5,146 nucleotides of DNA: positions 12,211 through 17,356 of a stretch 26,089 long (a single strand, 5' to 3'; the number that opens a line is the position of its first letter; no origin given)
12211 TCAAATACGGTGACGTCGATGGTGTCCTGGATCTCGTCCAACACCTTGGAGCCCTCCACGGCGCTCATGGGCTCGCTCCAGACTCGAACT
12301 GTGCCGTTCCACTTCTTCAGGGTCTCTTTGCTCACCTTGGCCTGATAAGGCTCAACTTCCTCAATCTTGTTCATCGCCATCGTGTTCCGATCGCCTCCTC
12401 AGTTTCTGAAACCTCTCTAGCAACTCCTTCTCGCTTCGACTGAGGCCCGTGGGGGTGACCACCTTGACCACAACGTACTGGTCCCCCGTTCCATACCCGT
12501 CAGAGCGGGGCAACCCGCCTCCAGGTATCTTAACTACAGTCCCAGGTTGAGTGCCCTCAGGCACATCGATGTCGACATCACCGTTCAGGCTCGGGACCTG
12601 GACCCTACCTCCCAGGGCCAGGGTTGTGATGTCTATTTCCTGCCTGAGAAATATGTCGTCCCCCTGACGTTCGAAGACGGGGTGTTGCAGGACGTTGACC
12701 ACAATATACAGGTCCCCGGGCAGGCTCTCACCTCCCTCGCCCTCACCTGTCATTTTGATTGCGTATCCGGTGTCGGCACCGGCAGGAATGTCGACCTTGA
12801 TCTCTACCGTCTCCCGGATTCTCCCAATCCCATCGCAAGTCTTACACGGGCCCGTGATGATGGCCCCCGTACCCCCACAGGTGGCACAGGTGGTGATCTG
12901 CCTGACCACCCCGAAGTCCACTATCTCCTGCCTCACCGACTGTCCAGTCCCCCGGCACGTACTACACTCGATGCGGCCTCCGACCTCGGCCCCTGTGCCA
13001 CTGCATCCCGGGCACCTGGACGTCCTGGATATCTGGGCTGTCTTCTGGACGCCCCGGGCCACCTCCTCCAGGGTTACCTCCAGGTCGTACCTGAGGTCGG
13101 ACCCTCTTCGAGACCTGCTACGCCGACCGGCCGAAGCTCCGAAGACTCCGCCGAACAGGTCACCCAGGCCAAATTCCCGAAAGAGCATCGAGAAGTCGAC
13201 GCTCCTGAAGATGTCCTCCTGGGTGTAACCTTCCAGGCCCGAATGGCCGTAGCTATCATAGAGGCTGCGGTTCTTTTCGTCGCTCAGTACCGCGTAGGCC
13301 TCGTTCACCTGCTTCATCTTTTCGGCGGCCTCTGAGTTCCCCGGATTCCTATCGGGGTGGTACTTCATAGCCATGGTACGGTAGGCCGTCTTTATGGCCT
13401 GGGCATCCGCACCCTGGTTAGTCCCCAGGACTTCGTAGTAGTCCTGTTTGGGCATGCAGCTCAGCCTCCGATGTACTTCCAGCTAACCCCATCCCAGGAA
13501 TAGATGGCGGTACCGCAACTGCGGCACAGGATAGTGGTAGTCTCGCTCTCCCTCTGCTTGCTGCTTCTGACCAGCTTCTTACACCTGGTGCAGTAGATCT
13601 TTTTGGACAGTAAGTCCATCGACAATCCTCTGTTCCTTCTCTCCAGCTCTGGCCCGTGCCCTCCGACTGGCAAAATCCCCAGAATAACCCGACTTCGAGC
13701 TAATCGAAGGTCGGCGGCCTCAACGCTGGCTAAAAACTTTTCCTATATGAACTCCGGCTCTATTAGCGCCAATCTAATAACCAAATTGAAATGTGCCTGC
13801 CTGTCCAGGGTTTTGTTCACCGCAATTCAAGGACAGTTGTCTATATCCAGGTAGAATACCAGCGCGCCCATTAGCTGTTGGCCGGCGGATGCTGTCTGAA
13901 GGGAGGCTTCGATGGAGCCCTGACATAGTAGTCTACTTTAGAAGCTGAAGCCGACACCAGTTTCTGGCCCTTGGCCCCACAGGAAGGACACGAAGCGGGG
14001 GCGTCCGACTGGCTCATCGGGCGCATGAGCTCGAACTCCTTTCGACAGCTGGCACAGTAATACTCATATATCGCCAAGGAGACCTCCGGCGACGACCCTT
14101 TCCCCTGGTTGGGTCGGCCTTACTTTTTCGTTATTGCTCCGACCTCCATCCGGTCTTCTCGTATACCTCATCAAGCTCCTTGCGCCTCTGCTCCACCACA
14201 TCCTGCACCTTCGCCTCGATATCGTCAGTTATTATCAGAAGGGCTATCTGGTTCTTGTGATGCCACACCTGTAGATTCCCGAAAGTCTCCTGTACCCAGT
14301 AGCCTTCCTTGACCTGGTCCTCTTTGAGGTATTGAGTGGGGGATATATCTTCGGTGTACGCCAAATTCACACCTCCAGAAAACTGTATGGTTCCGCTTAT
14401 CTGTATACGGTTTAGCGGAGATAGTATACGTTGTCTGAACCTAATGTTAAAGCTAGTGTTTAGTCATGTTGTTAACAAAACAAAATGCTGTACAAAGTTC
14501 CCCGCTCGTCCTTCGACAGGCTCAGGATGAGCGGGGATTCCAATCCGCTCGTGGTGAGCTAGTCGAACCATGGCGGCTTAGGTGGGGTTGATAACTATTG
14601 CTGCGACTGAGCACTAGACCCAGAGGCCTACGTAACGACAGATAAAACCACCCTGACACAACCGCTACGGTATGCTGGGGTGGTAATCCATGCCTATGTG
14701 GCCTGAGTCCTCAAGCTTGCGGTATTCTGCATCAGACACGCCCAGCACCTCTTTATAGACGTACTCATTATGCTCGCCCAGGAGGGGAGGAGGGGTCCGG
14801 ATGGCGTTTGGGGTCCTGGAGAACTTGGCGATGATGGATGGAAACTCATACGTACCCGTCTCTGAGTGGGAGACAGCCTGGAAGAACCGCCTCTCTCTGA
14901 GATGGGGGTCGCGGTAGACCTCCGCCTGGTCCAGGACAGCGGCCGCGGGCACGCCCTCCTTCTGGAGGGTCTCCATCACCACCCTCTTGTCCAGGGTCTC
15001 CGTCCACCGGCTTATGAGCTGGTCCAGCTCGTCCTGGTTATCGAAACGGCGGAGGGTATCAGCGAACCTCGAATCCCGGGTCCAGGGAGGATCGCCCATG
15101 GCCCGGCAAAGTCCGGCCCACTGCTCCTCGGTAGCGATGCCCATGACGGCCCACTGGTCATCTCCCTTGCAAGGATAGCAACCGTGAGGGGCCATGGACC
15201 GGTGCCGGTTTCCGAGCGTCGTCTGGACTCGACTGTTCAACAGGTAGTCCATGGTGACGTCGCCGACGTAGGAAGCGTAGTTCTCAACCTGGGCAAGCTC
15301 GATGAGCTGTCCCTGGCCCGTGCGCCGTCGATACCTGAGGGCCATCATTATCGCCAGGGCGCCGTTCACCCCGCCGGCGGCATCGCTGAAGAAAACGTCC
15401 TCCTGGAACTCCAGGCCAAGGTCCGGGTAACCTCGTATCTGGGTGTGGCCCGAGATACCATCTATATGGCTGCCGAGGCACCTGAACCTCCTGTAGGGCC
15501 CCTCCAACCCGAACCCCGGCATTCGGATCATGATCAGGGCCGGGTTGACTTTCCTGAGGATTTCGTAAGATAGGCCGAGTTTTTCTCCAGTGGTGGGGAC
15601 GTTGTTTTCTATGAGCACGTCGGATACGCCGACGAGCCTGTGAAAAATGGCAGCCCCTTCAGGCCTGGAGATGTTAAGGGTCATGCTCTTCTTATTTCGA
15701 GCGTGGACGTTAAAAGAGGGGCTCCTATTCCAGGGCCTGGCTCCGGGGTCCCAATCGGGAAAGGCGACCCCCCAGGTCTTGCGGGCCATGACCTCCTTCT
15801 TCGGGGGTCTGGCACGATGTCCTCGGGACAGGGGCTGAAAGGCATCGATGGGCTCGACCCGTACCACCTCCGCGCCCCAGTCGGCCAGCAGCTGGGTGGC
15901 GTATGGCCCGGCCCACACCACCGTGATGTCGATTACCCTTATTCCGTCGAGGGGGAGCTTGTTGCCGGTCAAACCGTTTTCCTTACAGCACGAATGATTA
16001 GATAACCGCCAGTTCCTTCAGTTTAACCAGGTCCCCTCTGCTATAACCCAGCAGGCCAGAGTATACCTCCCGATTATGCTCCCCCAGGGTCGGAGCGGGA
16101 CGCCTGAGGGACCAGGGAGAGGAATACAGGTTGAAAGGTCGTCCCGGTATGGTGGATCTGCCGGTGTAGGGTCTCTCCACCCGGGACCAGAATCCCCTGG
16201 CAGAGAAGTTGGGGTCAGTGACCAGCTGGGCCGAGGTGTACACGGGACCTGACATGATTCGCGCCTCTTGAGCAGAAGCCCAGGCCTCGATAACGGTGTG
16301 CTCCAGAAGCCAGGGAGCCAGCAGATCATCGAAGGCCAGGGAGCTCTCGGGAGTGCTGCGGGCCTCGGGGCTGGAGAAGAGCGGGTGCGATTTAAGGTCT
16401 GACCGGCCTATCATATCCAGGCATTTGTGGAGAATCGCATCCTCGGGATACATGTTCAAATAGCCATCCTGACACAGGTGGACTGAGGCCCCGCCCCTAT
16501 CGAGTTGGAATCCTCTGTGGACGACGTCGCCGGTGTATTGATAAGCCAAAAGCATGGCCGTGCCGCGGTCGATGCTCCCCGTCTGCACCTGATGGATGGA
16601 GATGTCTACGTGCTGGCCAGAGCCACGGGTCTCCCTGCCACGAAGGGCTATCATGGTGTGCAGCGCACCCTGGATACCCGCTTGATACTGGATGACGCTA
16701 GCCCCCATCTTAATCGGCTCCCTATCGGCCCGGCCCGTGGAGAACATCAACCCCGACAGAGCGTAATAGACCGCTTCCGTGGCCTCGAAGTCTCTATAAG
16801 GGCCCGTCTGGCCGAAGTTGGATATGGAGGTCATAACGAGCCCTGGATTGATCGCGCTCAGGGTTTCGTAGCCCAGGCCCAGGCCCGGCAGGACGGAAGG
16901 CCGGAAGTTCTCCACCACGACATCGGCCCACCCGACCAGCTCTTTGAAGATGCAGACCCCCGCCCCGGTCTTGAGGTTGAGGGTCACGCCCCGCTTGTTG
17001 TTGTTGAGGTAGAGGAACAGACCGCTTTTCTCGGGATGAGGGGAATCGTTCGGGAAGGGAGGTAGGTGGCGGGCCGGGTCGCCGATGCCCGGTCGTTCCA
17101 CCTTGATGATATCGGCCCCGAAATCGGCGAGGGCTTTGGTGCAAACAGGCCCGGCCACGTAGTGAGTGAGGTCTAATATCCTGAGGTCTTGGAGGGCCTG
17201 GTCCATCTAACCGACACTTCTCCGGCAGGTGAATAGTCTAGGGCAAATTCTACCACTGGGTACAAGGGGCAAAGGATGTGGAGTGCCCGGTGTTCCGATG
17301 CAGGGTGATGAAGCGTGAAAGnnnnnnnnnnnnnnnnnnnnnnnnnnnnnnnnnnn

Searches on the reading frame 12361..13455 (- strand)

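Call 12: search_protein_families(library=pfam, proteins=[window:12361-13455:-])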
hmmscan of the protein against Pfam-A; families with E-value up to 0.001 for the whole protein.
window:12361-13455:- (364 aa): 3 families
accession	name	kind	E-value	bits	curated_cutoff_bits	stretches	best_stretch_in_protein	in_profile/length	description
PF01556.23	DnaJ_C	-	7.3e-44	149.9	26.6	1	121-335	1-152/152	DnaJ C terminal domain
PF00226.36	DnaJ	-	5e-25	87.8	27.8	1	5-67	1-63/63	DnaJ domain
PF00684.25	DnaJ_CXXCXGXG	-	5e-13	49.6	32.7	1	148-210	1-64/65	DnaJ central domain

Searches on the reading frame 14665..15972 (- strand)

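Call 98: search_protein_families(library=pfam, proteins=[window:14665-15972:-])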
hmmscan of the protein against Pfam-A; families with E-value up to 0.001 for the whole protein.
window:14665-15972:- (435 aa): 1 family
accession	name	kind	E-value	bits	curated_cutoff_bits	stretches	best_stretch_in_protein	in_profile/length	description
PF02515.22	CoA_transf_3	-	1.9e-101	340.2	23.3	1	8-402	1-366/366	CoA-transferase family III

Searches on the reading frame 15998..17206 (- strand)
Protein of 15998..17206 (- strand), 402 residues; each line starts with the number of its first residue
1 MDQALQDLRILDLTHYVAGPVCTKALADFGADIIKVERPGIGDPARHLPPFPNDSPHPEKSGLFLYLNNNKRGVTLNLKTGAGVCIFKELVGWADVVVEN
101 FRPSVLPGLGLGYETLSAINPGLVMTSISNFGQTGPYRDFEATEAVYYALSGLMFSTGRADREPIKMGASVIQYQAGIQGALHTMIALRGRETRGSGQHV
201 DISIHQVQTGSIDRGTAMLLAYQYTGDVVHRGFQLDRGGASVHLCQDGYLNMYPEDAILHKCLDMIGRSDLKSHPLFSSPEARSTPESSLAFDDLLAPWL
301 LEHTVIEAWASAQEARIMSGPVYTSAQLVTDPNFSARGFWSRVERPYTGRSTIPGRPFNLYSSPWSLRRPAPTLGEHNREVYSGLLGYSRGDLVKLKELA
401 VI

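Call 98: search_protein_families(library=pfam, proteins=[window:15998-17206:-])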
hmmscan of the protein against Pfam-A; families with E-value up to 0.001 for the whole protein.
window:15998-17206:- (402 aa): 1 family
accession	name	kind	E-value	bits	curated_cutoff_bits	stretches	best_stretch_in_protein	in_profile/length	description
PF02515.22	CoA_transf_3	-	1.1e-93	314.7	23.3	1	5-378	1-366/366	CoA-transferase family III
